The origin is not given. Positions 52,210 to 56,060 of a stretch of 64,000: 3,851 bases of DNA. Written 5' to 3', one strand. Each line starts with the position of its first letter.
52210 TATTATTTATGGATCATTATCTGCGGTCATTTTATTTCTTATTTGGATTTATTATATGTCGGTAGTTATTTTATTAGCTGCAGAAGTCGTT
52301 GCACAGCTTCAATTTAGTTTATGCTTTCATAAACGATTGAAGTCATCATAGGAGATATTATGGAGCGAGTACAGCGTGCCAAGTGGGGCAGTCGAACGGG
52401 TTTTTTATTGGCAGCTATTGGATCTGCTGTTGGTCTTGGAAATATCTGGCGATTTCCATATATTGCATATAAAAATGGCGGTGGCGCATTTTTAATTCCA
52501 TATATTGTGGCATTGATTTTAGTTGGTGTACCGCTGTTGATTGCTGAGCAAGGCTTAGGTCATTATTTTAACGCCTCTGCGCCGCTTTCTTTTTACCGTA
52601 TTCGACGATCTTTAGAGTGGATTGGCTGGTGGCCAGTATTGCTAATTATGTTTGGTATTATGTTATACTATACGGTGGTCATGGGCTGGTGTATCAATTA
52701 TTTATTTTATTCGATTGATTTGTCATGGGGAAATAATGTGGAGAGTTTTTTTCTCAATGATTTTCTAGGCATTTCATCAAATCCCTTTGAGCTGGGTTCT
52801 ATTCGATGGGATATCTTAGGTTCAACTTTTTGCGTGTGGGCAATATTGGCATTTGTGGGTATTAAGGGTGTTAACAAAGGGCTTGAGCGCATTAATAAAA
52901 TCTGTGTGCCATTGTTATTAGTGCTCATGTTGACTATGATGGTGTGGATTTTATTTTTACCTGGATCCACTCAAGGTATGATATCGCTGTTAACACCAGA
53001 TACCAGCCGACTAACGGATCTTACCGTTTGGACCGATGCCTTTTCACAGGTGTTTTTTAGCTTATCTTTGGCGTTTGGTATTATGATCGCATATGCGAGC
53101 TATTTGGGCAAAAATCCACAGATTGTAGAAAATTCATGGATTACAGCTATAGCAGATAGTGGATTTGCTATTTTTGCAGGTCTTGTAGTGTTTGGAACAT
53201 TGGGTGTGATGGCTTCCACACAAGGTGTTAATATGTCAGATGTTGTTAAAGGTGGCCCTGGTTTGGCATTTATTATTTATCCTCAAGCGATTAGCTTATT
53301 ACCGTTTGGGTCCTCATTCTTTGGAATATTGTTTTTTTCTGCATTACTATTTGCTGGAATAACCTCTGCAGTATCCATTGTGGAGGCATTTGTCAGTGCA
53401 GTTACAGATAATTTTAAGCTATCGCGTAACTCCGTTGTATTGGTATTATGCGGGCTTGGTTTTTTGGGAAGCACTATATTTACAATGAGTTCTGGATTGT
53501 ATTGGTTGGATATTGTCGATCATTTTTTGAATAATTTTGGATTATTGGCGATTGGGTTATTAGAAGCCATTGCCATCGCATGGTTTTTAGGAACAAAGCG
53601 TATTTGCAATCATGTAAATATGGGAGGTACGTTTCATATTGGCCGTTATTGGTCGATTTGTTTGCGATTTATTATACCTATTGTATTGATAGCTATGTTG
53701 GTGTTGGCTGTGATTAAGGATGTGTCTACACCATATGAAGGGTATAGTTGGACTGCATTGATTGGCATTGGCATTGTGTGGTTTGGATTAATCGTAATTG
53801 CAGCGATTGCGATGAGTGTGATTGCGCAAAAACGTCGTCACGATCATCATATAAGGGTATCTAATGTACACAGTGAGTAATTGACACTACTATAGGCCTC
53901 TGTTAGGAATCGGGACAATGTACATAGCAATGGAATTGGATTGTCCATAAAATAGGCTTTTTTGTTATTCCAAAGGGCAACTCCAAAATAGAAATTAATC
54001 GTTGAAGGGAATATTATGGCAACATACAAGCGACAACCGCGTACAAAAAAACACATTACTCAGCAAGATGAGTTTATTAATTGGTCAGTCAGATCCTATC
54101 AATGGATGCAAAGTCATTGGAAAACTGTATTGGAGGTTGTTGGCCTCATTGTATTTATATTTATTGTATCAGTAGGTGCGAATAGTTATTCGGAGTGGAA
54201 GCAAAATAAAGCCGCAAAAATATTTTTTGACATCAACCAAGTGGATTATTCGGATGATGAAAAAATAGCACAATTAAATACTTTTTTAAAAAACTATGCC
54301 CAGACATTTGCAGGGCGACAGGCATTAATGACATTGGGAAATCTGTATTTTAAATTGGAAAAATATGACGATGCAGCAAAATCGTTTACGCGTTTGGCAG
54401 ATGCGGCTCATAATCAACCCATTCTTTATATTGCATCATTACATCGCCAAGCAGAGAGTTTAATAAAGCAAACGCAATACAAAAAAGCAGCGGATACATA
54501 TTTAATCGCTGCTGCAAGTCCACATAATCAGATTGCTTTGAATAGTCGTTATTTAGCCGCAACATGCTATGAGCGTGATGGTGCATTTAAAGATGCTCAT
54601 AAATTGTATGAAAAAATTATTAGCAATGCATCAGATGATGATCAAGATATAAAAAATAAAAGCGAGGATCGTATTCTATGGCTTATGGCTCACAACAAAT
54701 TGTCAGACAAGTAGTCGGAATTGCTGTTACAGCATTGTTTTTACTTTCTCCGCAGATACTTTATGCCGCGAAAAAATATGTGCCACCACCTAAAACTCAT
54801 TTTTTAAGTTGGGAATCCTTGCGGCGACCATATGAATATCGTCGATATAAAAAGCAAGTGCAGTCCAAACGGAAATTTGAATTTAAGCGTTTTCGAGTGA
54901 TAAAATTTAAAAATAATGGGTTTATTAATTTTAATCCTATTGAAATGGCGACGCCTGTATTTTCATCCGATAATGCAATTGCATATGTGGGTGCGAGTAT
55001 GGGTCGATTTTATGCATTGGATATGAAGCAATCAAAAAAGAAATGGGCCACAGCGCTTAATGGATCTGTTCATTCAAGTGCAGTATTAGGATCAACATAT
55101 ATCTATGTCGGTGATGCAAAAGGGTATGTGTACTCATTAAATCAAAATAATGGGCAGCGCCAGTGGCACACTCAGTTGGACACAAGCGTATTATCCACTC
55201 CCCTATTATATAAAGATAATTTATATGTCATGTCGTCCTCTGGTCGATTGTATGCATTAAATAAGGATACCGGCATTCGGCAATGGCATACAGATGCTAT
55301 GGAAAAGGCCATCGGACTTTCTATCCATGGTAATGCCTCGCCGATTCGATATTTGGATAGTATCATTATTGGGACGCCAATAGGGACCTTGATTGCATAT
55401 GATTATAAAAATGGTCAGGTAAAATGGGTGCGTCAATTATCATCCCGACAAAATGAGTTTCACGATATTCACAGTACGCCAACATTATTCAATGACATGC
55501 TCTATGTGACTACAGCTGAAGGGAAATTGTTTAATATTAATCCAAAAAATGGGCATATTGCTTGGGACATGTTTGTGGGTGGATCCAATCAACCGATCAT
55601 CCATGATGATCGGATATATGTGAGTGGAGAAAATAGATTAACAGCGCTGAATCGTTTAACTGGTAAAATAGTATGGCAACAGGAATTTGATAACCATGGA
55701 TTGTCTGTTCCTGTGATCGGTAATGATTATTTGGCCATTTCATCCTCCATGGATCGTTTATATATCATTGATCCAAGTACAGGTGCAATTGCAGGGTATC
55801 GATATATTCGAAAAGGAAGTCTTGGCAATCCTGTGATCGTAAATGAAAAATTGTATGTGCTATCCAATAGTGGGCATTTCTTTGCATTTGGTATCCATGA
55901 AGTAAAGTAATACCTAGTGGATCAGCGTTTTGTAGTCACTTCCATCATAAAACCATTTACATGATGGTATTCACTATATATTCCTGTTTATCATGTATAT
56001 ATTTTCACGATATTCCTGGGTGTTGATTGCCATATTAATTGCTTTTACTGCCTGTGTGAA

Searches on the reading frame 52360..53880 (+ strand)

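Call 32: search_protein_families(library=ncbifam, proteins=[window:52360-53880:+], max_evalue=0.00001)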
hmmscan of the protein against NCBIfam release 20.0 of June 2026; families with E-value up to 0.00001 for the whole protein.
window:52360-53880:+ (506 aa): 1 family
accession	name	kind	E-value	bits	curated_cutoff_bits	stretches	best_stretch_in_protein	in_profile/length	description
NF037979.1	Na_transp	subfamily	4.3e-26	91.8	50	1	15-405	9-369/419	sodium-dependent transporter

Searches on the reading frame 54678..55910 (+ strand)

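Call 32: search_protein_families(library=ncbifam, proteins=[window:54678-55910:+], max_evalue=0.00001)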
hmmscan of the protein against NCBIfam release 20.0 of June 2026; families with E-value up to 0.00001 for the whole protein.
window:54678-55910:+ (410 aa): 8 families
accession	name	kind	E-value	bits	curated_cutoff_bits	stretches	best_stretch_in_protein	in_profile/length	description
TIGR03300.1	assembly_YfgL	equivalog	1.3e-55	188.6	285.2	1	100-404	66-376/377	outer membrane protein assembly factor BamB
NF008351.0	PRK11138.1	equivalog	5.7e-47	160.1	423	1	139-403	120-390/394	outer membrane protein assembly factor BamB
TIGR03075.1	PQQ_enz_alc_DH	subfamily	1.6e-21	76.5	480.05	1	173-255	63-149/530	PQQ-dependent dehydrogenase, methanol/ethanol family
TIGR04528.1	acido_non_PQQ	subfamily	4.2e-17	62.1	650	0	107-178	399-472/493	acido-empty-quinoprotein group A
NF053615.1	SerThrKinAfsKStmc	equivalog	3.8e-14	52.3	1300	1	97-206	617-771/809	protein serine/threonine kinase AfsK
TIGR03074.1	PQQ_membr_DH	subfamily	2.3e-10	39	832.65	0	168-210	202-244/783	membrane-bound PQQ-dependent dehydrogenase, glucose/quinate/shikimate family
NF041516.1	PA2928_fam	subfamily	3.6e-10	39.8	70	0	307-376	302-376/376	PA2928 family protein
NF040673.1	PLuB_PQQ_rpt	exception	4.2e-06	25.9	250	0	237-348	268-381/395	PLuB system PQQ-binding repeat protein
